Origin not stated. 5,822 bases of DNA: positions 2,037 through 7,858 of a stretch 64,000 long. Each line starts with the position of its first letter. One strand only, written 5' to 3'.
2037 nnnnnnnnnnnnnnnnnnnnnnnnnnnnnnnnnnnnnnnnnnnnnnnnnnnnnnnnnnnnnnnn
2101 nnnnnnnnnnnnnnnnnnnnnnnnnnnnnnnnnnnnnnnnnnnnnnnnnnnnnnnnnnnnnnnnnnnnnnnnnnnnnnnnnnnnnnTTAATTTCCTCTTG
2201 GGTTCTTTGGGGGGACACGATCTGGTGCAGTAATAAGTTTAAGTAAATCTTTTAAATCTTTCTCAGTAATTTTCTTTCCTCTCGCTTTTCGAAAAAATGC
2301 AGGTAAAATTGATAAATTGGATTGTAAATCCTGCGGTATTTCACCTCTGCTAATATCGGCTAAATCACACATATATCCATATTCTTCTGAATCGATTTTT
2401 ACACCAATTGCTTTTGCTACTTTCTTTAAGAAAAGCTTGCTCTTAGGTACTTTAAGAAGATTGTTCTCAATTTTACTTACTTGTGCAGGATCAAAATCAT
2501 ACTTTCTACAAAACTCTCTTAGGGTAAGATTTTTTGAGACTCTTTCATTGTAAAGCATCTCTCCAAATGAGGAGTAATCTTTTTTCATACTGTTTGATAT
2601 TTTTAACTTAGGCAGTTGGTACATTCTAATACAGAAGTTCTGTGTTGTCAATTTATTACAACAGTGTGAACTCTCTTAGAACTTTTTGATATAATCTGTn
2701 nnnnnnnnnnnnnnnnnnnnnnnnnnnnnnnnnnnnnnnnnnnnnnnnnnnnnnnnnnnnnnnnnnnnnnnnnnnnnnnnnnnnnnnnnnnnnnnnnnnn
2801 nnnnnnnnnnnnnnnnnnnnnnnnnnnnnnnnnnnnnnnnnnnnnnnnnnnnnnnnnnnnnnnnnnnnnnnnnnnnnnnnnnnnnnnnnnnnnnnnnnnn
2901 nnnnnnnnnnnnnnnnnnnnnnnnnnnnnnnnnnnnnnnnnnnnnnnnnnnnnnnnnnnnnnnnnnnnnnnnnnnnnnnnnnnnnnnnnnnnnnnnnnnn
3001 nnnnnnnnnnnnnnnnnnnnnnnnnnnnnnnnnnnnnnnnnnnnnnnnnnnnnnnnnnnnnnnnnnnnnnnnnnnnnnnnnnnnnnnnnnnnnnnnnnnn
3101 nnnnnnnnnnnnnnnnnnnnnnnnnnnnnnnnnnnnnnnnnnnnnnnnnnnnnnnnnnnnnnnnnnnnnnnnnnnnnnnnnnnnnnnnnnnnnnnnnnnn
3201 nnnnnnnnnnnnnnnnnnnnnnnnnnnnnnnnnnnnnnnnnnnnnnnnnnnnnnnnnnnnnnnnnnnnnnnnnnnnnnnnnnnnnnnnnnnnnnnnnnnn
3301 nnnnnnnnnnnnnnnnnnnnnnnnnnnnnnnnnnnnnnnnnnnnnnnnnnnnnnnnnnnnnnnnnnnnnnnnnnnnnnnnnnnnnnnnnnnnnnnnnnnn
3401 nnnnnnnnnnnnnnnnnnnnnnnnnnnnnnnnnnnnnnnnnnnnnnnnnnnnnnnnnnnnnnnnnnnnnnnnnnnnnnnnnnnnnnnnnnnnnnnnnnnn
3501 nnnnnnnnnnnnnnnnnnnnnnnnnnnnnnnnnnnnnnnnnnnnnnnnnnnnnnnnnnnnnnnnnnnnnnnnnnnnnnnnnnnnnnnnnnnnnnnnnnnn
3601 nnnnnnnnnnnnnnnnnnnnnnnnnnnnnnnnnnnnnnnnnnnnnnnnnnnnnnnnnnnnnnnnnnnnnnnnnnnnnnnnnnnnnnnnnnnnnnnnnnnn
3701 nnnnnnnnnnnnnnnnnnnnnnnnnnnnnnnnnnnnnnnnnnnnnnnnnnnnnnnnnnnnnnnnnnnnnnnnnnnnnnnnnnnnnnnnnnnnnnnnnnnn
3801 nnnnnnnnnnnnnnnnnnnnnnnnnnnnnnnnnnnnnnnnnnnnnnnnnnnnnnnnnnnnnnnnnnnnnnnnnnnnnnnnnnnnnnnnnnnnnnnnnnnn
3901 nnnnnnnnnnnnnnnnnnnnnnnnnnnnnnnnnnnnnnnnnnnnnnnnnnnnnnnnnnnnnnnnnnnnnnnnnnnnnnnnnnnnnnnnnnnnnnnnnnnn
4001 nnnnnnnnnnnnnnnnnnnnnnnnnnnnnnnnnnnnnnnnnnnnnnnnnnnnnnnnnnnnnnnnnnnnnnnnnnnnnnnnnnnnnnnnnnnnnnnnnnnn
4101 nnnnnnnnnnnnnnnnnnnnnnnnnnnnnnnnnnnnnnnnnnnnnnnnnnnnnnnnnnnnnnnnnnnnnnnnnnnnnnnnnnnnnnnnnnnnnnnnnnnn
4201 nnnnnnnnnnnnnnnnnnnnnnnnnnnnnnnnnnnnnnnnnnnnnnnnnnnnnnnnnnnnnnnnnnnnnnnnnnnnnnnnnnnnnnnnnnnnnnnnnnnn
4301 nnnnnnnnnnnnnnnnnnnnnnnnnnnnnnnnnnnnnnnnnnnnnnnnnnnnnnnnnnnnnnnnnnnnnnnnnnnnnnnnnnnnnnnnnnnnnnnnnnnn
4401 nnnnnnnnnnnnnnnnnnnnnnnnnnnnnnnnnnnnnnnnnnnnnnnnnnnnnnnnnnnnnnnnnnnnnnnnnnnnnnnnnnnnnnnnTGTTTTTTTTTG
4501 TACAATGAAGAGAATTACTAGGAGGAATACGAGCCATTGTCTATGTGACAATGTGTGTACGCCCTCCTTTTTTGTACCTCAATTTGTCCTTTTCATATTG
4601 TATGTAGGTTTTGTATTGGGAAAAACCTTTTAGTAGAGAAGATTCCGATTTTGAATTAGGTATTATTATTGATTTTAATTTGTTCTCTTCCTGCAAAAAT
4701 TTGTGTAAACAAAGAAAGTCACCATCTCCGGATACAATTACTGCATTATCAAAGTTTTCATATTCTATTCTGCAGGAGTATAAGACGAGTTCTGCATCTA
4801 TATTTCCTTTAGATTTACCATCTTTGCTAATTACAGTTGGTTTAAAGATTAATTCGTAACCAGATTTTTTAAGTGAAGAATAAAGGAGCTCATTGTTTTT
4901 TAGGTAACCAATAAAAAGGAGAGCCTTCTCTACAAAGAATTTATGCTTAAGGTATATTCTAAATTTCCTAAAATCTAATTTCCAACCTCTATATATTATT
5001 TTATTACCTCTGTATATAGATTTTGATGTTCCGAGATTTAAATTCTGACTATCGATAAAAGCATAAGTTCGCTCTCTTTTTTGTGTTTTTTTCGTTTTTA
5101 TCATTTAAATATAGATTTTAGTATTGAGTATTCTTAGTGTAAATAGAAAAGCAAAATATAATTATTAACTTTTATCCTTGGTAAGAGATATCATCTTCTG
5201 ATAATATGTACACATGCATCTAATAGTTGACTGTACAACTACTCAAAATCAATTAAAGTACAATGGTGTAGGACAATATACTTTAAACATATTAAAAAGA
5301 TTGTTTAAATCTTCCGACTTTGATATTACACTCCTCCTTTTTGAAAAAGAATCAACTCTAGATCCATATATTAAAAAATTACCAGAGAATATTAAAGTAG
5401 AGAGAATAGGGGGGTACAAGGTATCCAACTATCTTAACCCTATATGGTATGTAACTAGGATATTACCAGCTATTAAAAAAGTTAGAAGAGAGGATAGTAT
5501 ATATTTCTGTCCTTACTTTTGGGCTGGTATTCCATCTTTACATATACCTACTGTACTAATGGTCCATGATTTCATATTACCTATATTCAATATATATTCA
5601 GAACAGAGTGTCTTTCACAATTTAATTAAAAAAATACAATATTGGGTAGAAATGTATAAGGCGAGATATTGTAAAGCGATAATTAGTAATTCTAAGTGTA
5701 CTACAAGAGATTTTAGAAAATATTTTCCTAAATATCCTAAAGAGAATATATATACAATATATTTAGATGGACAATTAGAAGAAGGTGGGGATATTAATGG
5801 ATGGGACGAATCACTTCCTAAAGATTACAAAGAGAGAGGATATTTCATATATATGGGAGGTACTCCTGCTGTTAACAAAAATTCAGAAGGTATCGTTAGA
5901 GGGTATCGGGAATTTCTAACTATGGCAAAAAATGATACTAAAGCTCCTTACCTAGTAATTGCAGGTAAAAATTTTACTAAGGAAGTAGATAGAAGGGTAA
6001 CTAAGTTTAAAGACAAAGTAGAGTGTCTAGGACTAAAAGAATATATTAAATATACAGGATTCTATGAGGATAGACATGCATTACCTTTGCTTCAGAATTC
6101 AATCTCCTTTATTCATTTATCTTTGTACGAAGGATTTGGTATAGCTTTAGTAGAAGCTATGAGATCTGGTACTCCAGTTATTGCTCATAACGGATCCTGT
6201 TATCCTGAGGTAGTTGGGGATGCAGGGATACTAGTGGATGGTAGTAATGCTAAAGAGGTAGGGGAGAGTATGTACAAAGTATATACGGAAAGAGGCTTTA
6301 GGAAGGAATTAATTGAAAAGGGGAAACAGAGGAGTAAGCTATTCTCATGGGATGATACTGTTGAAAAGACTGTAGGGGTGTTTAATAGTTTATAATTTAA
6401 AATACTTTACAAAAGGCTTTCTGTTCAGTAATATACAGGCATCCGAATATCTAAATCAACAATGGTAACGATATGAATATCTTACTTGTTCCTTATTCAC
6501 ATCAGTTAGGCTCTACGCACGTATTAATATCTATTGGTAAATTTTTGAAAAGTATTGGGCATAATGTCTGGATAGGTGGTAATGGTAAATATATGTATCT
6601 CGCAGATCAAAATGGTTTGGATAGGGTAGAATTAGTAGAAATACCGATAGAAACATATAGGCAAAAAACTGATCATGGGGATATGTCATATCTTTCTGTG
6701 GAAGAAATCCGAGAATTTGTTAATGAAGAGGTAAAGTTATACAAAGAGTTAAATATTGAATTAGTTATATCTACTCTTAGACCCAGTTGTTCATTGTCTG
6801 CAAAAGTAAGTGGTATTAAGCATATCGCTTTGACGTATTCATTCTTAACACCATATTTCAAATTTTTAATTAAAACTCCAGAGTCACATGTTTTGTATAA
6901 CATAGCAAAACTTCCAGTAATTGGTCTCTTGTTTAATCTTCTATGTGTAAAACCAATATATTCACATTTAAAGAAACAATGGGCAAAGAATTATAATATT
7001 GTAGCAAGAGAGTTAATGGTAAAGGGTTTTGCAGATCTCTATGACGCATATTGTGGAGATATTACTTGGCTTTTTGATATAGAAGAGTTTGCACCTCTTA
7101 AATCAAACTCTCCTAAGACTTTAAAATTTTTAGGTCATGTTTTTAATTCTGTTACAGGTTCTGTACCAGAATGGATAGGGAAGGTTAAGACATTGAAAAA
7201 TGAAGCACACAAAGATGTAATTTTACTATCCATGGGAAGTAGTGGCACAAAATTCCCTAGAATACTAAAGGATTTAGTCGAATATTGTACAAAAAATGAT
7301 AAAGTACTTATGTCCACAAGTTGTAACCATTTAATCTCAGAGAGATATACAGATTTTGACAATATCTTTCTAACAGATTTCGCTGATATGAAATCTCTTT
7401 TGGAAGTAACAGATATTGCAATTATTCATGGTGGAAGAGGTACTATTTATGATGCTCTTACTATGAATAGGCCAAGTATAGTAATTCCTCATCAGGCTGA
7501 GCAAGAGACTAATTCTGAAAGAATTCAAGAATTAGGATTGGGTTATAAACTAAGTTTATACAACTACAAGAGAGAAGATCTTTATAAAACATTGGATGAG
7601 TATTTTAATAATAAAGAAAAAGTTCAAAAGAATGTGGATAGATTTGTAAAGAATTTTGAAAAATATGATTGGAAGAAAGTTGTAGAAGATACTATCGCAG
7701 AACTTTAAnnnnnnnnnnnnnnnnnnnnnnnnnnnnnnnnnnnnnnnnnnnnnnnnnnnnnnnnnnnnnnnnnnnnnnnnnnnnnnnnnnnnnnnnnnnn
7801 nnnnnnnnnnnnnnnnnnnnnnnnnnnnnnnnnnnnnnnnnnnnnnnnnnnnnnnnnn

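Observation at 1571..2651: XRE-HTH / ImmA-type metallopeptidase pair sitting inside the dTDP-rhamnose (rml) gene cluster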

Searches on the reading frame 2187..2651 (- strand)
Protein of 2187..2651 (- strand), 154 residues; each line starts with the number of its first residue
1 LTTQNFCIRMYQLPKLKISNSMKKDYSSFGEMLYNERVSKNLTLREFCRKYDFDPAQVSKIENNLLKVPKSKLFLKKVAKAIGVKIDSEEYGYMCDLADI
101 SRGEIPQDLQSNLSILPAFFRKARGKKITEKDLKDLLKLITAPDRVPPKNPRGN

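Call 3: search_protein_families(library=pfam, proteins=[window:2187-2651:-], max_evalue=0.01)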
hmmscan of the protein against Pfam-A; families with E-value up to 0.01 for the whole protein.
window:2187-2651:- (154 aa): 2 families
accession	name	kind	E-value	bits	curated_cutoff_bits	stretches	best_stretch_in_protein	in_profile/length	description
PF01381.28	HTH_3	-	4.8e-07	30.1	23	1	34-87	2-53/55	Helix-turn-helix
PF12844.13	HTH_19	-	0.00075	19.8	30.2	1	30-84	1-53/64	Helix-turn-helix domain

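Call 4: search_protein_families(library=ncbifam, proteins=[window:2187-2651:-], max_evalue=0.01)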
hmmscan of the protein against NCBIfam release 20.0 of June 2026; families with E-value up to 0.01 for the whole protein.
window:2187-2651:- (154 aa): 0 families

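Call 26: search_protein_families(library=pfam, proteins=[window:2187-2588:-], max_evalue=0.1)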
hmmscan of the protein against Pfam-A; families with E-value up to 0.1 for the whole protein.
window:2187-2588:- (133 aa): 4 families
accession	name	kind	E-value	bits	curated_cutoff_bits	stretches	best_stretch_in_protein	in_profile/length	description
PF01381.28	HTH_3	-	3.2e-07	30.7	23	1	13-66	2-53/55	Helix-turn-helix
PF12844.13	HTH_19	-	0.00055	20.2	30.2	1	9-63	1-53/64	Helix-turn-helix domain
PF13413.12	HTH_25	-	0.074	13.3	24.6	0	11-62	1-56/62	Helix-turn-helix domain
PF13443.12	HTH_26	-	0.09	13.5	22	0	19-64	9-53/63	Cro/C1-type HTH DNA-binding domain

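Call 27: search_protein_families(library=padloc, proteins=[window:2187-2588:-], max_evalue=0.1)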
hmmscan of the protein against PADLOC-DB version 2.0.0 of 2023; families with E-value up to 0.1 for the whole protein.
window:2187-2588:- (133 aa): 1 family
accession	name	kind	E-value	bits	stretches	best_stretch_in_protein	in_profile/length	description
PDLC02926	HTH_VI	-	4.3e-05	21.7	1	8-66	2-58/92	-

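Call 28: search_protein_families(library=phrogs, proteins=[window:2187-2588:-], max_evalue=0.1)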
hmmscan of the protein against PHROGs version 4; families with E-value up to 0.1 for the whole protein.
window:2187-2588:- (133 aa): 8 families
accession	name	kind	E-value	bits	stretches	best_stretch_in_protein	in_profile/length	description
phrog_8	-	transcription regulation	3.7e-07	30.9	1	6-106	160-248/346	transcriptional regulator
phrog_3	-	transcription regulation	1.5e-06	29.2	1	2-68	83-143/430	transcriptional repressor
phrog_1373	-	transcription regulation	4.3e-06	27.8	1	8-67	64-121/166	transcriptional regulator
phrog_32768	-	unknown function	8.9e-05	22.3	1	4-66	6-67/446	-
phrog_2439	-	transcription regulation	0.011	15.7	1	8-66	8-64/367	transcriptional regulator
phrog_37753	-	unknown function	0.047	13.6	1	5-62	171-229/495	-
phrog_12955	-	unknown function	0.051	14.8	0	68-79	26-37/43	-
phrog_9908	-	DNA, RNA and nucleotide metabolism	0.079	13.1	0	9-79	15-82/282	DNA binding protein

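Call 84: search_solved_structures(query=A3, max_evalue=1, show_alignments=3)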
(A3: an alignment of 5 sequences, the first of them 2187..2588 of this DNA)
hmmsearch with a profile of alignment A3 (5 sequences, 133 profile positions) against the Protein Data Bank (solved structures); distinct sequences matched with E-value up to 1: 9.
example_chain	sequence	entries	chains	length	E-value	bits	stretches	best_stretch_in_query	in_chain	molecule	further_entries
7zvi_A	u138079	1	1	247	0.0056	19.6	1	5-49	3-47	Orf22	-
7p4a_A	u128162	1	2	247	0.0073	19.2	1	5-49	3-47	Stl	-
3qq6_A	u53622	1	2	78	0.042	16.7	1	6-66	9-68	HTH-type transcriptional regulator sinR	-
5tn0_A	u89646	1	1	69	0.07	16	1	9-66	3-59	HTH-type transcriptional regulator SinR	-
1b0n_A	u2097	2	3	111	0.11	15.4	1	9-66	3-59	PROTEIN (SINR PROTEIN) | HTH-TYPE TRANSCRIPTIONAL REGULATOR SINR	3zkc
3rf2_A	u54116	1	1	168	0.18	14.7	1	27-80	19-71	30S ribosomal protein S8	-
1sq8_A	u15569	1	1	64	0.25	14.2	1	8-66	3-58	dh434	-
8tac_A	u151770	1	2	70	0.73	12.7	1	6-63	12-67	DBP48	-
1x57_A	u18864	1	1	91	0.87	12.5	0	8-69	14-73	Endothelial differentiation-related factor 1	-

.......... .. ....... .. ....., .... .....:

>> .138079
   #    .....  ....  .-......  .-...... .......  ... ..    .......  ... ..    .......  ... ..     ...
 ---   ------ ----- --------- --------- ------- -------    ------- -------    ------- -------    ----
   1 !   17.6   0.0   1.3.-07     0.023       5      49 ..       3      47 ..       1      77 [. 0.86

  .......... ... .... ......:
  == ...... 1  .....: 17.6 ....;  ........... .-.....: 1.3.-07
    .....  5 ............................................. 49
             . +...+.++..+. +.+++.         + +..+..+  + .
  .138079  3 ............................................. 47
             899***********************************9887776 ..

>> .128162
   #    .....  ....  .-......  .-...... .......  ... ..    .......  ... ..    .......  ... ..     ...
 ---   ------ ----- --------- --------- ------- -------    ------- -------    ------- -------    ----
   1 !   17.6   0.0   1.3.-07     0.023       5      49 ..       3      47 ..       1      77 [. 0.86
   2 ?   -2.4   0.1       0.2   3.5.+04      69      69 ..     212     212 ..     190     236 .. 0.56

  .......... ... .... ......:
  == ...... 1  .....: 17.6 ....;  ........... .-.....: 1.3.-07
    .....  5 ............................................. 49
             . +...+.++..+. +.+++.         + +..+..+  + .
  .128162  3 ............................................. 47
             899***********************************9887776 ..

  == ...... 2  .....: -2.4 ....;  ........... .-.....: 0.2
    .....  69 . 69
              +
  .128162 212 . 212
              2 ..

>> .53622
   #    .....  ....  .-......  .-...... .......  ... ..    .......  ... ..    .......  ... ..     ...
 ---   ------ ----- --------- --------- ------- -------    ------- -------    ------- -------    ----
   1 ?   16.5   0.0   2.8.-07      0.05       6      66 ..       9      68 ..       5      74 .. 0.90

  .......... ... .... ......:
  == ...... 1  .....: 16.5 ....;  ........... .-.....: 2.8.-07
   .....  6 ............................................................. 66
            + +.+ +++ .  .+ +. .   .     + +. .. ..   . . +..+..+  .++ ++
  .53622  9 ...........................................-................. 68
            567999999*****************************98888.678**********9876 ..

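Call 91: find_homologous_proteins(query=window:2187-2588:-, max_evalue=0.00001)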
Query window:2187-2588:- (133 aa): 13 proteins with E <= 0.00001 among 27 candidates.
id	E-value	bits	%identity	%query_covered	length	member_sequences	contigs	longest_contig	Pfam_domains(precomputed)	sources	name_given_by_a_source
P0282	4.0e-81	287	100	100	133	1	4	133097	PF01381.29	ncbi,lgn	-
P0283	3.9e-71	255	87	98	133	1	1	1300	PF12844.14,PF01381.29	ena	-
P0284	1.1e-70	254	88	98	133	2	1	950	PF01381.29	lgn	-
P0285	2.3e-70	253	87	100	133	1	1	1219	PF12844.14,PF01381.29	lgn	-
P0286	8.5e-70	251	88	98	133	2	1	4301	PF01381.29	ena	-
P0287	1.0e-67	244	85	98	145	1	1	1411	PF01381.29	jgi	-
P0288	5.9e-42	161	63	90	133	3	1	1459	PF12844.14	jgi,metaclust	metaclust:\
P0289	7.8e-40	154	62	90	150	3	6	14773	-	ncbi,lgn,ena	-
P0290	6.7e-39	151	60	89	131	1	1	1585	PF12844.14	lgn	-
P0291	2.1e-18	85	42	86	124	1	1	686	PF01381.29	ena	-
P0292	7.8e-17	80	42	86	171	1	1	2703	PF13560.13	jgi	jgi:transcriptional regulator with XRE-family HTH domain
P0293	1.8e-16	78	41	85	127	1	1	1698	PF12844.14,PF01381.29,PF13560.13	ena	-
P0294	2.2e-15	75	37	86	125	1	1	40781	PF12844.14,PF01381.29,PF13560.13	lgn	-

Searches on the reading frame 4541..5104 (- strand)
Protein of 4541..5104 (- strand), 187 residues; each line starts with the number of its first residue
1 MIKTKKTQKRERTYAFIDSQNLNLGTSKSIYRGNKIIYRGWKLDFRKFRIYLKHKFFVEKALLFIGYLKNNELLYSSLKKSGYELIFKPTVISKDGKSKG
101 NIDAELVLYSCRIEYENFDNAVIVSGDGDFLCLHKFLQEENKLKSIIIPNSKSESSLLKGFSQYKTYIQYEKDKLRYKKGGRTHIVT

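Call 3: search_protein_families(library=pfam, proteins=[window:4541-5104:-], max_evalue=0.01)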
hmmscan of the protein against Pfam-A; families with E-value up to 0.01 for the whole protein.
window:4541-5104:- (187 aa): 1 family
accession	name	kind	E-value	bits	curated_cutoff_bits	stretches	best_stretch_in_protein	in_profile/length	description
PF01936.24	NYN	-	5.8e-12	46.8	24.2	1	13-157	2-134/145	NYN domain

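Call 4: search_protein_families(library=ncbifam, proteins=[window:4541-5104:-], max_evalue=0.01)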
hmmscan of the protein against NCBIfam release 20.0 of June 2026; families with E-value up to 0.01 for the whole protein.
window:4541-5104:- (187 aa): 0 families

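Call 27: search_protein_families(library=padloc, proteins=[window:4541-5104:-], max_evalue=0.1)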
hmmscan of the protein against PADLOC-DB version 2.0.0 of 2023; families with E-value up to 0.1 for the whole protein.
window:4541-5104:- (187 aa): 2 families
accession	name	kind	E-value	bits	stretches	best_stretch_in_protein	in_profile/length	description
PDLC04163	HEC-09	-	0.0016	16.1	1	116-175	121-179/203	-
PDLC01154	NYN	-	0.015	12.7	1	113-151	241-279/310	"LabA-like protein, NYN family nuclease"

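Call 28: search_protein_families(library=phrogs, proteins=[window:4541-5104:-], max_evalue=0.1)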
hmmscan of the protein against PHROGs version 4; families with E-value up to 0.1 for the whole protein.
window:4541-5104:- (187 aa): 2 families
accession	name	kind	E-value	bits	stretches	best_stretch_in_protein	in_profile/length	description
phrog_7929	-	unknown function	0.00081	20.2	1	93-167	109-180/210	-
phrog_107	-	DNA, RNA and nucleotide metabolism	0.0047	17.1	1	116-137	241-262/542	exonuclease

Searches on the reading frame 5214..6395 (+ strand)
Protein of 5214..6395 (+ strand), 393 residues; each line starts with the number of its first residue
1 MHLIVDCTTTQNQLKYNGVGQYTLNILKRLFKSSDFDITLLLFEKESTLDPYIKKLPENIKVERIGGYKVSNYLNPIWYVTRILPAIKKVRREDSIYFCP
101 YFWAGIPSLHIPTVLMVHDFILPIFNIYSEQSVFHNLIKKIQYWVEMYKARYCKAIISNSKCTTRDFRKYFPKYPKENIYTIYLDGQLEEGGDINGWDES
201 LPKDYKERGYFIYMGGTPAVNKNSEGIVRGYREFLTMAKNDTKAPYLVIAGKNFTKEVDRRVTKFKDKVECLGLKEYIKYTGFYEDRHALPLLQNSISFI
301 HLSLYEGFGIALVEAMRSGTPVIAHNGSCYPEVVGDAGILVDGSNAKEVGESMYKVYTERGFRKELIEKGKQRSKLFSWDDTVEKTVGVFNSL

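Call 3: search_protein_families(library=pfam, proteins=[window:5214-6395:+], max_evalue=0.01)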
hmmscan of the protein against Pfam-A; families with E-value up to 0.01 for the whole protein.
window:5214-6395:+ (393 aa): 4 families
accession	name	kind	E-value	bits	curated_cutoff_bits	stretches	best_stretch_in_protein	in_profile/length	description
PF00534.26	Glycos_transf_1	-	1.1e-21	77.5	26.4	1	239-373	42-172/172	Glycosyl transferases group 1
PF13692.12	Glyco_trans_1_4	-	7.8e-17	62.3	27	1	237-357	27-140/142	Glycosyl transferases group 1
PF13439.12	Glyco_transf_4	-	6.8e-11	42.9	28.5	1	16-183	1-163/170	Glycosyltransferase Family 4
PF20706.3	GT4-conflict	-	4.4e-05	23.1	26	1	219-329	209-315/385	Family 4 Glycosyltransferase in conflict systems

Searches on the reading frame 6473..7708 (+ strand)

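Call 3: search_protein_families(library=pfam, proteins=[window:6473-7708:+], max_evalue=0.01)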
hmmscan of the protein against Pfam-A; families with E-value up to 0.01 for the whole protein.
window:6473-7708:+ (411 aa): 4 families
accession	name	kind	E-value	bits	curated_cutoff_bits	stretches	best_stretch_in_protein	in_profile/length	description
PF04101.22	Glyco_tran_28_C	-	3.3e-14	53.7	22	1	292-398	49-160/166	Glycosyltransferase family 28 C-terminal domain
PF06722.18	EryCIII-like_C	-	1.4e-10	41.7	31.7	1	296-376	31-111/145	Erythromycin biosynthesis protein CIII-like, C-terminal domain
PF00201.24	UDPGT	-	7.9e-05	22.1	19.5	1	317-382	345-410/499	UDP-glucoronosyl and UDP-glucosyl transferase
PF24716.1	WapI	-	0.0084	16.7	27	0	69-125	47-99/138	Immunity protein WapI-like family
